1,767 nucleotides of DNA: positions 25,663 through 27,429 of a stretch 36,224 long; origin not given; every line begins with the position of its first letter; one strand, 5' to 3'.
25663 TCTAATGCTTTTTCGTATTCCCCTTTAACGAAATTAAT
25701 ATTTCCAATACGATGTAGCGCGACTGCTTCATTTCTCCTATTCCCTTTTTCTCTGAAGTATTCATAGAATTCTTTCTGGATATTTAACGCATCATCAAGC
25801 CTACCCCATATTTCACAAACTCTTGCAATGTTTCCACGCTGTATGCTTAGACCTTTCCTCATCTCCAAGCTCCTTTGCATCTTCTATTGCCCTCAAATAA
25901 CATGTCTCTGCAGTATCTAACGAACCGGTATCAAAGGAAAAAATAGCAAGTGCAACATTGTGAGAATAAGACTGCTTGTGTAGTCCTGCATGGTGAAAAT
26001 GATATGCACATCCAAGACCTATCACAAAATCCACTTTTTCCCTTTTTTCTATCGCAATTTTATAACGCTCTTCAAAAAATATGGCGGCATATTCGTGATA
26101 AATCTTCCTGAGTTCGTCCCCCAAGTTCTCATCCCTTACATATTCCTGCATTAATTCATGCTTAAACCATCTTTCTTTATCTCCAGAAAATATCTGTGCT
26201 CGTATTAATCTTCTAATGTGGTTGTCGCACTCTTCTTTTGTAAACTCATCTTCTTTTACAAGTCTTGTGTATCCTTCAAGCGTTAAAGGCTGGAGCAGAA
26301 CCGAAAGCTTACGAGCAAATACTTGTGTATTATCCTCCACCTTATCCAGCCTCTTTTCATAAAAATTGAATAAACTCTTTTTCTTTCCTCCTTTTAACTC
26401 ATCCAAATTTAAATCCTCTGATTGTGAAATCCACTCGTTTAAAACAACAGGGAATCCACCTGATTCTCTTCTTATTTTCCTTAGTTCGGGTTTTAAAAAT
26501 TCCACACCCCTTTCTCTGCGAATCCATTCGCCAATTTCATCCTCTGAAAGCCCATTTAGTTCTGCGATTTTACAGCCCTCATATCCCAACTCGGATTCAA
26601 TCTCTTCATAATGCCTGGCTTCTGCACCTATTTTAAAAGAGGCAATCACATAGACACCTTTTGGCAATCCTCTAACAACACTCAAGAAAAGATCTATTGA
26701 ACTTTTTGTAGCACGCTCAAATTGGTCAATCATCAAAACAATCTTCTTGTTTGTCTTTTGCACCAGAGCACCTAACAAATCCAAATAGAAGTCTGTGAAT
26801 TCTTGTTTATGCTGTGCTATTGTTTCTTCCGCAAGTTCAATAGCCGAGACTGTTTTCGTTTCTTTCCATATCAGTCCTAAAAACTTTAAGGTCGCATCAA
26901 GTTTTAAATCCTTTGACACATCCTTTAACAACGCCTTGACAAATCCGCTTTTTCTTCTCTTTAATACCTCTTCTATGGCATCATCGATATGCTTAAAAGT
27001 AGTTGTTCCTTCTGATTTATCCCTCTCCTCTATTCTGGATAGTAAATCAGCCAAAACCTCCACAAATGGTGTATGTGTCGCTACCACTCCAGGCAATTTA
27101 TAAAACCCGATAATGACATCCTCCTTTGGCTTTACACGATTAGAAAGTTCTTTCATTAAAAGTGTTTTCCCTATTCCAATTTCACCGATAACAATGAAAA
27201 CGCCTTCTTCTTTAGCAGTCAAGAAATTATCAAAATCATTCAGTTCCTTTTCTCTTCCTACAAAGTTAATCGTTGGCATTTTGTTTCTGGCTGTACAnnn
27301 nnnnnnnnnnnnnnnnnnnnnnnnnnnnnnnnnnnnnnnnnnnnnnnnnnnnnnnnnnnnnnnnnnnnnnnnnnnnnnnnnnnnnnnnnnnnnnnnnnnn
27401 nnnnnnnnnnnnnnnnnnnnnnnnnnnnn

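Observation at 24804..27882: NYN nuclease + effector-less STAND P-loop NTPase + TPR array: candidate NLR/Avs-like immune module with the effector encoded in trans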

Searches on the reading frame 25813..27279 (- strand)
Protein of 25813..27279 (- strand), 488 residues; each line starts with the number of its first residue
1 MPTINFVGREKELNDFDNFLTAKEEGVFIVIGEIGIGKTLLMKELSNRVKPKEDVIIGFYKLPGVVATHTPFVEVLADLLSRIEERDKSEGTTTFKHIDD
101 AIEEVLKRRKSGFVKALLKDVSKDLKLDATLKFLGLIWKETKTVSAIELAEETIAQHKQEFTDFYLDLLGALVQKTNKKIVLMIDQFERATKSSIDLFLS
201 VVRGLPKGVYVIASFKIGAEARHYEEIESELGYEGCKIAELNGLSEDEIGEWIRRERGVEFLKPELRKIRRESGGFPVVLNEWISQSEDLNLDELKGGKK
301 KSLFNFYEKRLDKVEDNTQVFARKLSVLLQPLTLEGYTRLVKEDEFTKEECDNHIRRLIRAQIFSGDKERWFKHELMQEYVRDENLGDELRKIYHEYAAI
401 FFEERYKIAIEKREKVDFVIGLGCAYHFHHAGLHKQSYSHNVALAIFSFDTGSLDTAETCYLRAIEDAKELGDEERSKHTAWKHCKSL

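Call 3: search_protein_families(library=pfam, proteins=[window:25813-27279:-], max_evalue=0.01)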
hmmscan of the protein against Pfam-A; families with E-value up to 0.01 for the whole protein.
window:25813-27279:- (488 aa): 8 families
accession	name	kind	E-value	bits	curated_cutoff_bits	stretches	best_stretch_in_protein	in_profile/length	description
PF13191.12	AAA_16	-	1.3e-13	52.2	32.6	1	5-207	1-161/167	AAA ATPase domain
PF01637.24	ATPase_2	-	1.8e-09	38.2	33.2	1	6-206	1-143/225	ATPase domain predominantly from Archaea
PF07693.20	KAP_NTPase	-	3.3e-07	30.3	20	1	23-205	18-178/293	KAP family P-loop domain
PF13401.12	AAA_22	-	7e-07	30.1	27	1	24-117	4-88/130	AAA domain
PF05729.18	NACHT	-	0.00014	22.1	26.7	0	27-48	2-23/167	NACHT domain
PF00931.28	NB-ARC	-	0.0026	17.5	23.5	1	10-128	2-116/248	NB-ARC domain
PF20703.3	nSTAND1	-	0.005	17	27.1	0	6-368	16-330/379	Novel STAND NTPase 1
PF25201.1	nSTAND6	-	0.0085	16.6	27.7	0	8-106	3-97/148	Novel STAND NTPase 6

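Call 4: search_protein_families(library=padloc, proteins=[window:25813-27279:-], max_evalue=0.01)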
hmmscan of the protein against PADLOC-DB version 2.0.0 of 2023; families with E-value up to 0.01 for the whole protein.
window:25813-27279:- (488 aa): 7 families
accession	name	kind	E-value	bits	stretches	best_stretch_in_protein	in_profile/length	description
PDLC04958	PDC-S20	-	0.00022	18.7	1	22-189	25-185/458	-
PDLC04213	HEC-02A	-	0.00033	18.3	1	14-235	12-213/337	-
PDLC04606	PDC-M37B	-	0.00071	16.8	0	11-56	158-205/390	-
PDLC04140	mad8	-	0.0011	16.5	1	12-169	14-146/314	mads_8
PDLC04605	PDC-M37B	-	0.0011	16.2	0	173-201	370-397/518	-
PDLC04475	PDC-M16A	-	0.0018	14.8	1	10-50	17-56/721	-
PDLC04476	PDC-M16A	-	0.0051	13.3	1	11-50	11-50/691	-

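Call 5: search_protein_families(library=ncbifam, proteins=[window:25813-27279:-], max_evalue=0.01)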
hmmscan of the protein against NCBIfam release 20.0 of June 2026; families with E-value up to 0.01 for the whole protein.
window:25813-27279:- (488 aa): 4 families
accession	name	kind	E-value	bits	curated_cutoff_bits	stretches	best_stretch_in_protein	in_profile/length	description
NF047389.1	ATPase_Sll1717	subfamily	1.1e-06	28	75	1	16-194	20-201/454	P-loop ATPase, Sll1717 family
NF004047.0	PRK05564.1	equivalog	1.8e-05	23.9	282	0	176-287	92-194/313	DNA polymerase III subunit delta'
TIGR03015.1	pepcterm_ATPase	hypoth_equivalog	0.0045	16.4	324.5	0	22-56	40-73/269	XrtA/PEP-CTERM system-associated ATPase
NF040586.1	FxSxx_TPR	equivalog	0.0075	14.8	300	0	5-56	7-56/830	FxSxx-COOH system tetratricopeptide repeat protein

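Call 9: find_homologous_proteins(query=window:25813-27279:-)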
Query window:25813-27279:- (488 aa): 31 proteins with E <= 0.001 among 8000 candidates.
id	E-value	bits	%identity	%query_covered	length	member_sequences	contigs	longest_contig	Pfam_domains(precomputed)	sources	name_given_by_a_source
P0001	0.0e+0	1084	100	100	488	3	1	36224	PF07693.21,PF13401.13,PF01637.25,PF13191.13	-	-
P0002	8.6e-288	973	93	97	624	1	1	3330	PF00515.35,PF13424.13,PF13176.13,PF13401.13,PF01637.25,PF07719.24,PF13191.13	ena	-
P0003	8.4e-285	963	93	97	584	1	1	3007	PF13585.13,PF07693.21,PF13424.13,PF13401.13,PF01637.25,PF13191.13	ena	-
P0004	2.7e-282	955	92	97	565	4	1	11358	PF07693.21,PF00515.35,PF13424.13,PF13401.13,PF01637.25,PF13191.13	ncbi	ncbi:MAG: tetratricopeptide repeat protein, partial [Halobacteriota archaeon]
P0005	3.3e-281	951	91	97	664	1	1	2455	PF07693.21,PF13176.13,PF24885.2,PF13401.13,PF01637.25,PF13191.13,PF13374.13,PF17874.8,PF00515.35,PF13424.13,PF13181.13,PF07719.24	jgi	jgi:tetratricopeptide (TPR) repeat protein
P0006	4.5e-279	944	91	97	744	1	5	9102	PF10602.16,PF12862.14,PF13414.13,PF07693.21,PF13176.13,PF24885.2,PF13401.13,PF13428.13,PF01637.25,PF13191.13,PF13374.13,PF10516.16,PF17874.8,PF00515.35,PF13424.13,PF14938.13,PF13432.13,PF13181.13,PF07719.24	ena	-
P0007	8.3e-274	927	90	97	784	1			PF10602.16,PF01099.23,PF13414.13,PF21325.4,PF07693.21,PF13176.13,PF24885.2,PF13401.13,PF13428.13,PF01637.25,PF13191.13,PF13374.13,PF10516.16,PF17874.8,PF00515.35,PF13424.13,PF14938.13,PF13432.13,PF22883.2,PF13181.13,PF07719.24,PF13174.13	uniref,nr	uniref:Photosystem I assembly protein Ycf3 n=1 Tax=Candidatus Methanophagaceae archaeon ANME-1 ERB6 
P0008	2.3e-273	925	88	97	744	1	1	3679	PF10602.16,PF13414.13,PF07693.21,PF13176.13,PF24885.2,PF13401.13,PF13428.13,PF01637.25,PF13191.13,PF13374.13,PF10516.16,PF17874.8,PF00515.35,PF13424.13,PF14938.13,PF13432.13,PF13181.13,PF07719.24,PF13174.13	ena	-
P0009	2.2e-270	916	89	97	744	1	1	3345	PF10602.16,PF01099.23,PF13414.13,PF07693.21,PF13176.13,PF24885.2,PF13401.13,PF13428.13,PF01637.25,PF13191.13,PF13374.13,PF10516.16,PF17874.8,PF00515.35,PF13424.13,PF14938.13,PF22883.2,PF13181.13,PF07719.24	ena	-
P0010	1.1e-268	910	87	97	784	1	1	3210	PF10602.16,PF26715.1,PF13414.13,PF07693.21,PF13401.13,PF13191.13,PF13374.13,PF00515.35,PF04212.25,PF13424.13,PF14938.13,PF22883.2,PF07719.24,PF13174.13,PF13431.13,PF13176.13,PF24885.2,PF13428.13,PF01637.25,PF10516.16,PF17874.8,PF12895.14,PF13432.13,PF13181.13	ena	-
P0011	5.6e-268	908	87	97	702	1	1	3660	PF10602.16,PF13414.13,PF07693.21,PF13176.13,PF24885.2,PF13401.13,PF13428.13,PF01637.25,PF13191.13,PF13374.13,PF10516.16,PF17874.8,PF00515.35,PF13424.13,PF14938.13,PF13432.13,PF22883.2,PF13181.13,PF07719.24,PF13174.13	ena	-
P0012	5.8e-265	898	86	97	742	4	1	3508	PF10602.16,PF13414.13,PF07693.21,PF13176.13,PF24885.2,PF13401.13,PF13428.13,PF01637.25,PF13191.13,PF13374.13,PF10516.16,PF17874.8,PF00515.35,PF04212.25,PF13424.13,PF14938.13,PF13432.13,PF13181.13,PF07719.24,PF13174.13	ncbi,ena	-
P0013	1.8e-262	890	86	97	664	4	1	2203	PF13414.13,PF07693.21,PF13176.13,PF24885.2,PF13401.13,PF01637.25,PF13191.13,PF13374.13,PF17874.8,PF00515.35,PF13424.13,PF14938.13,PF22883.2,PF13181.13,PF07719.24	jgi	jgi:tetratricopeptide (TPR) repeat protein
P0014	4.2e-261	885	85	97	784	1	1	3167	PF10602.16,PF12862.14,PF13414.13,PF04781.18,PF07693.21,PF13401.13,PF13191.13,PF13374.13,PF01261.31,PF00515.35,PF13424.13,PF14938.13,PF22883.2,PF07719.24,PF01099.23,PF13176.13,PF24885.2,PF13428.13,PF01637.25,PF10516.16,PF17874.8,PF12895.14,PF13432.13,PF13181.13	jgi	jgi:tetratricopeptide (TPR) repeat protein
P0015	5.8e-240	815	80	94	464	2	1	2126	PF07693.21,PF13401.13,PF01637.25,PF13191.13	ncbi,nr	ncbi:MAG: AAA family ATPase, partial [Methanophagales archaeon]|nr:AAA family ATPase [Methanophagale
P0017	1.5e-200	685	67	97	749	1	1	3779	PF10602.16,PF13414.13,PF13176.13,PF24885.2,PF13401.13,PF01637.25,PF13191.13,PF13374.13,PF10516.16,PF17874.8,PF00515.35,PF13424.13,PF14938.13,PF13432.13,PF22883.2,PF13181.13,PF07719.24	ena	-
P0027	2.2e-75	273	37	97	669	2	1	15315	PF17874.8,PF13424.13,PF24885.2,PF20703.4,PF13191.13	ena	-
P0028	1.7e-74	270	36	96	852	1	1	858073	PF25063.1,PF13431.13,PF12862.14,PF13414.13,PF13176.13,PF24885.2,PF13428.13,PF01637.25,PF13191.13,PF13374.13,PF14559.13,PF17874.8,PF00515.35,PF04212.25,PF13424.13,PF28559.1,PF14938.13,PF13432.13,PF22883.2,PF13181.13,PF07719.24,PF13174.13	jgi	jgi:tetratricopeptide (TPR) repeat protein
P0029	1.8e-74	270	35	96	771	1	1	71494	PF13431.13,PF13176.13,PF24885.2,PF13428.13,PF13191.13,PF13374.13,PF14559.13,PF24575.2,PF17874.8,PF00515.35,PF04212.25,PF13424.13,PF14938.13,PF13181.13,PF07719.24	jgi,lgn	-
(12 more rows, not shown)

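Call 13: find_encoding_contigs(protein=P0006, flank=8000, max_places=5)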
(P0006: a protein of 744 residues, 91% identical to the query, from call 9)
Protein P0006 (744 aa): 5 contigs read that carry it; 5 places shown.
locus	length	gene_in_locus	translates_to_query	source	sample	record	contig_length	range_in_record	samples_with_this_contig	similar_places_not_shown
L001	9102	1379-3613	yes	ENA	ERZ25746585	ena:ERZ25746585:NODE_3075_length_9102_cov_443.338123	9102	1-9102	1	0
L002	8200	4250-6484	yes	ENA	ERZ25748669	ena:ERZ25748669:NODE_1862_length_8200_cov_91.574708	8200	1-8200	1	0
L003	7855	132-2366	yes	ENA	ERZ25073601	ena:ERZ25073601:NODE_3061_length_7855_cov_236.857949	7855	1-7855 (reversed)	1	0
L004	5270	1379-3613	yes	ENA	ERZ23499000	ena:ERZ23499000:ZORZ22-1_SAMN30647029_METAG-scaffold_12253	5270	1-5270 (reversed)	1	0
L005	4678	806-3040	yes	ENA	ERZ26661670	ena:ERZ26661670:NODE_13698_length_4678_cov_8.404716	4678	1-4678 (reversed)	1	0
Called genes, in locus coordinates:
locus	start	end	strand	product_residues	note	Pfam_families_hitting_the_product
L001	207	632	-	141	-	PF01592:NifU_N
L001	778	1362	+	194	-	PF01936:NYN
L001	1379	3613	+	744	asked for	PF01637:ATPase_2, PF13191:AAA_16, PF13424:TPR_12, PF13424:TPR_12, PF13424:TPR_12, PF17874:TPR_MalT, PF13424:TPR_12, PF13424:TPR_12, +16 more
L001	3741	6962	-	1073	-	PF20465:MmeI_hel (weak), PF02384:N6_Mtase, PF20473:MmeI_Mtase, PF01170:UPF0020 (faint), PF07669:Eco57I, PF12950:TaqI_C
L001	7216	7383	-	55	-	PF01235:Na_Ala_symp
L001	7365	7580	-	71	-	PF01235:Na_Ala_symp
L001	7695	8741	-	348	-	PF03144:GTP_EFTU_D2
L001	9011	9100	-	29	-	?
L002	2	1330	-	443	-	?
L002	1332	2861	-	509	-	PF00361:Proton_antipo_M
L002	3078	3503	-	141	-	PF01592:NifU_N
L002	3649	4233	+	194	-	PF01936:NYN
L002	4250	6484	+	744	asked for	PF01637:ATPase_2, PF13191:AAA_16, PF13424:TPR_12, PF13424:TPR_12, PF13424:TPR_12, PF17874:TPR_MalT, PF13424:TPR_12, PF13424:TPR_12, +16 more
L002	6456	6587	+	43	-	-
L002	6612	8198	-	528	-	?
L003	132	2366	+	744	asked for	PF01637:ATPase_2, PF13191:AAA_16, PF13424:TPR_12, PF13424:TPR_12, PF13424:TPR_12, PF17874:TPR_MalT, PF13424:TPR_12, PF13424:TPR_12, +16 more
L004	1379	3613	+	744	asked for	PF01637:ATPase_2, PF13191:AAA_16, PF13424:TPR_12, PF13424:TPR_12, PF13424:TPR_12, PF17874:TPR_MalT, PF13424:TPR_12, PF13424:TPR_12, +16 more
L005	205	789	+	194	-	PF01936:NYN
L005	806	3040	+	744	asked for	PF01637:ATPase_2, PF13191:AAA_16, PF13424:TPR_12, PF13424:TPR_12, PF13424:TPR_12, PF17874:TPR_MalT, PF13424:TPR_12, PF13424:TPR_12, +16 more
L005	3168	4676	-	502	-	?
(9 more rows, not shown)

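Call 14: find_encoding_contigs(protein=P0028, flank=8000, max_places=3)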
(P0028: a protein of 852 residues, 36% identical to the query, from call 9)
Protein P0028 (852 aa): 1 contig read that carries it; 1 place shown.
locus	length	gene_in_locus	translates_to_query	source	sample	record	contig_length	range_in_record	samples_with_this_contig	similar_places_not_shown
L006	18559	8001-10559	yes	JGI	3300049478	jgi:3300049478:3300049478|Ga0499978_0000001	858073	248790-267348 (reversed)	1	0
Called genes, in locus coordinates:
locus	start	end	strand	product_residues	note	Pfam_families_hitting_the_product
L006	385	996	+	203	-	PF01728:FtsJ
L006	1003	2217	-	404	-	PF00155:Aminotran_1_2, PF00266:Aminotran_5, PF01041:DegT_DnrJ_EryC1, PF01053:Cys_Met_Meta_PP (weak)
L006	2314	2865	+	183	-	PF01661:Macro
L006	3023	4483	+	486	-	PF08714:Fae, PF00215:OMPdecase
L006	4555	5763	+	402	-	PF01841:Transglut_core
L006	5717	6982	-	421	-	PF01546:Peptidase_M20, PF07687:M20_dimer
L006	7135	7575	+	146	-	PF01092:Ribosomal_S6e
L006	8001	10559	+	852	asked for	PF01637:ATPase_2, PF13191:AAA_16, PF04212:MIT (faint), PF13424:TPR_12 (weak), PF17874:TPR_MalT (weak), PF13424:TPR_12, PF24885:TPR_NPHP3 (weak), PF13424:TPR_12, +16 more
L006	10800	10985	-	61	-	-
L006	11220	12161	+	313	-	PF00009:GTP_EFTU, PF09173:eIF2_C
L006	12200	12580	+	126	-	PF18477:PIN_9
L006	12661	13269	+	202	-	PF03876:SHS2_Rpb7-N, PF00575:S1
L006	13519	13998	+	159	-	PF04019:DUF359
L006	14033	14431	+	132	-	PF01282:Ribosomal_S24e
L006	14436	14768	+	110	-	PF01599:Ribosomal_S27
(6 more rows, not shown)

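Call 15: find_encoding_contigs(protein=P0029, flank=8000, max_places=3)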
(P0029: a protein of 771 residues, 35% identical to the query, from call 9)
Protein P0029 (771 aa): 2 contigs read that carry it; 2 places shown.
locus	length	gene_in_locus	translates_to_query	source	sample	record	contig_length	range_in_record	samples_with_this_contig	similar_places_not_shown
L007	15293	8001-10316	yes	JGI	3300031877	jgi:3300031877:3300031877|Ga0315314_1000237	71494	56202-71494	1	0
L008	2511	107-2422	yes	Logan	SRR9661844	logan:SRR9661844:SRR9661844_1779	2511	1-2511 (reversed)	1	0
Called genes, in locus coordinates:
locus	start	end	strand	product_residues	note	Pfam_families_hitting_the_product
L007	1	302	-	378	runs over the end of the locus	PF02386:TrkH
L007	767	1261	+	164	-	PF14810:TGT_C2, PF01472:PUA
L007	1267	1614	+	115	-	PF01849:NAC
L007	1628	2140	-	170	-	PF02572:CobA_CobO_BtuR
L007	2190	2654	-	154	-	PF01948:PyrI, PF02748:PyrI_C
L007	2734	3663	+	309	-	PF02729:OTCace_N, PF00185:OTCace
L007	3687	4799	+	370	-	PF16401:DUF5009 (weak)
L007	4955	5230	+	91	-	-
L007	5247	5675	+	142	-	-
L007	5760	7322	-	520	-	PF04055:Radical_SAM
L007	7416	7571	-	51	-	-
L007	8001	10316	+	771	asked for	PF13191:AAA_16, PF17874:TPR_MalT, PF13424:TPR_12, PF24885:TPR_NPHP3 (weak), PF13424:TPR_12, PF17874:TPR_MalT, PF14938:SNAP (weak), PF13424:TPR_12, +11 more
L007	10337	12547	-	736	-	PF13597:NRDD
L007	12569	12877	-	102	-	PF00462:Glutaredoxin (weak)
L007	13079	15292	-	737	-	?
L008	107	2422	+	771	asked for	PF13191:AAA_16, PF17874:TPR_MalT, PF13424:TPR_12, PF24885:TPR_NPHP3 (weak), PF13424:TPR_12, PF17874:TPR_MalT, PF14938:SNAP (weak), PF13424:TPR_12, +11 more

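Call 25: find_related_loci(query=A2, collection=genome_contigs, flank=6000)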
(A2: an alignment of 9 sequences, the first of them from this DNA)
Query A2 (470 aa) in genome_contigs; peptide patterns used: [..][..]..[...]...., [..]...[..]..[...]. (x = any residue, [..] = any of these).
600 stretches matched a pattern (row limit reached: there are more); 44 encode a relative of the query (tblastn E <= 1e-3); 44 distinct loci.
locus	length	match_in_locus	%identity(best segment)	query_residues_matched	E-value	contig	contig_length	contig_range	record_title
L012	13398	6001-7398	33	2-469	2e-71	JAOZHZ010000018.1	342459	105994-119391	MAG: Candidatus Bathyarchaeota archaeon isolate DYS_1 k147_708391, whole genome shotgun sequence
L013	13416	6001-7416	35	6-469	4e-61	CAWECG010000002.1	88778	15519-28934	MAG: Candidatus Bathyarchaeota archaeon isolate MFD03726.bin.1.224 genome assembly, contig: contig_3302, whole genome sh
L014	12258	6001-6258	38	6-87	1e-8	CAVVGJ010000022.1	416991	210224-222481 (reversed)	MAG: uncultured Acidimicrobiaceae bacterium isolate MFD01721.bin.1.134 genome assembly, contig: contig_5349, whole genom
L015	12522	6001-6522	25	5-213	7e-7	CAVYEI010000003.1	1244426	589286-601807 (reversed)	MAG: uncultured Solirubrobacterales bacterium isolate MFD04935.bin.1.4 genome assembly, contig: contig_4335, whole genom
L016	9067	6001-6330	34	5-108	1e-6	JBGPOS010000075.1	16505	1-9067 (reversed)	MAG: Tepidiformaceae bacterium isolate OBJ_0618_7090110_186 k141_9657127_length_16505_cov_18.7163, whole genome shotgun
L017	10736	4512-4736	40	6-76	5e-6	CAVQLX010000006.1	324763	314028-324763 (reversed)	MAG: uncultured delta proteobacterium isolate MFD03975.bin.1.282 genome assembly, contig: contig_1984, whole genome shot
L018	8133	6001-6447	29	6-148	2e-6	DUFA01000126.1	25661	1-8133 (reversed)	MAG TPA_asm: Dehalococcoidia bacterium isolate W403 Contig126, whole genome shotgun sequence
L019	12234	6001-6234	35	3-76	4e-6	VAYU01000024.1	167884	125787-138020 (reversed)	MAG: Actinobacteria bacterium isolate AC_66 14_1009_16_30cm_scaffold_133, whole genome shotgun sequence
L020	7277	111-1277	24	6-395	4e-6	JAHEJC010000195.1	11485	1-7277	MAG: Lewinellaceae bacterium isolate Ww534 NODE_17041_length_11485_cov_3.604189, whole genome shotgun sequence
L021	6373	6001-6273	34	3-90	4e-6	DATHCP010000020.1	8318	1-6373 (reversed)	MAG TPA_asm: Actinomycetota bacterium isolate SMAG_U12370 k141_195513, whole genome shotgun sequence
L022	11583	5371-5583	37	6-76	4e-6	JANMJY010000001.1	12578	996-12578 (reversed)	MAG: Actinomycetes bacterium isolate OTE_64_metabat_291 OTE_64_k141_1632464, whole genome shotgun sequence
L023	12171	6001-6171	39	5-57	5e-6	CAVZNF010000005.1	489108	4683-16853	MAG: uncultured Gaiellaceae bacterium isolate MFD02199.bin.1.134 genome assembly, contig: contig_4300, whole genome shot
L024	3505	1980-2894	23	3-329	6e-6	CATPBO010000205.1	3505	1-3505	MAG: Candidatus Dormibacteraeota bacterium isolate S89_Bin_3 genome assembly, contig: S89_000000009504, whole genome sho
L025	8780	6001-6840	22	5-305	8e-6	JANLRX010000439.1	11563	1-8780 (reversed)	MAG: Chloroflexota bacterium isolate OTE_25_metabat_74 OTE_25_k141_2033511, whole genome shotgun sequence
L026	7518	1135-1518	30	5-140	9e-6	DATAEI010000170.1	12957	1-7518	MAG TPA_asm: Gaiellales bacterium isolate SMAG_U6773 k141_3154131, whole genome shotgun sequence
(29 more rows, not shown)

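Call 38: find_encoding_contigs(protein=P0017, flank=5000, max_places=3)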
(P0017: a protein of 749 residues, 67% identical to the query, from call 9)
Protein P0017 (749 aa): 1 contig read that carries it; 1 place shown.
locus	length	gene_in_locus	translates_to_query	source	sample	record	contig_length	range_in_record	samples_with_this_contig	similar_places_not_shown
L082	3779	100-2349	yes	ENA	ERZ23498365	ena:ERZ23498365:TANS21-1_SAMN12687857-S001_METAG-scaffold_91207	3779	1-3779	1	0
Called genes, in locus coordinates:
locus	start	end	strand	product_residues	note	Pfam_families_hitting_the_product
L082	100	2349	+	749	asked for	PF01637:ATPase_2 (weak), PF13191:AAA_16, PF13401:AAA_22 (weak), PF13176:TPR_7 (faint), PF24885:TPR_NPHP3 (faint), PF13424:TPR_12 (weak), PF17874:TPR_MalT (weak), PF13424:TPR_12, +10 more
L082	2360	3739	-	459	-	PF00206:Lyase_1, PF08328:ASL_C, PF10397:ADSL_C (weak)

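Call 39: find_encoding_contigs(protein=P0027, flank=5000, max_places=3)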
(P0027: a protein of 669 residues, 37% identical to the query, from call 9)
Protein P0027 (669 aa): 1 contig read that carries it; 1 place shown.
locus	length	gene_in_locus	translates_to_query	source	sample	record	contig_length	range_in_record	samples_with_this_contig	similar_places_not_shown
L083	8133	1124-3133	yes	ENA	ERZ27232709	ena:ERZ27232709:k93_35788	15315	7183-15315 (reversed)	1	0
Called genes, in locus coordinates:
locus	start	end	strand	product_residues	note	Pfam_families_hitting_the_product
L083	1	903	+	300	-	?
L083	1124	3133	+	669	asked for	PF13191:AAA_16, PF20703:nSTAND1 (faint), PF17874:TPR_MalT, PF24885:TPR_NPHP3 (weak), PF13424:TPR_12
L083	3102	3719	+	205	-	PF01613:Flavin_Reduct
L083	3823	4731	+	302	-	PF00557:Peptidase_M24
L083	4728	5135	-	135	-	-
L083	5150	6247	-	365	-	PF07431:DUF1512, PF23542:DUF1512_C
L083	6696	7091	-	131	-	-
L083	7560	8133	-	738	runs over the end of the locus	PF00136:DNA_pol_B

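Call 40: find_encoding_contigs(protein=P0004, flank=8000, max_places=3)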
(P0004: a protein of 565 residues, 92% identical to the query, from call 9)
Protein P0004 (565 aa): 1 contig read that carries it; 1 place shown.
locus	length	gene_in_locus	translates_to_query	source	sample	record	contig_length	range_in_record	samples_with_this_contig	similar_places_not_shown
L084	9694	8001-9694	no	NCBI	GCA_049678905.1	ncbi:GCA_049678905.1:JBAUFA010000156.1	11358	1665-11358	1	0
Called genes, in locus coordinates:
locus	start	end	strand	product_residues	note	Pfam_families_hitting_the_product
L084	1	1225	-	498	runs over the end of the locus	PF00361:Proton_antipo_M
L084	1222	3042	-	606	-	PF00361:Proton_antipo_M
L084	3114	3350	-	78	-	-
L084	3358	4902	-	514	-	PF00361:Proton_antipo_M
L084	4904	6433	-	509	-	PF00361:Proton_antipo_M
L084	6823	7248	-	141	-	PF01592:NifU_N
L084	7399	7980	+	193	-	PF01936:NYN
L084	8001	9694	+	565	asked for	PF01637:ATPase_2, PF07693:KAP_NTPase (faint), PF13191:AAA_16, PF13401:AAA_22 (faint), PF13424:TPR_12, PF00515:TPR_1 (faint)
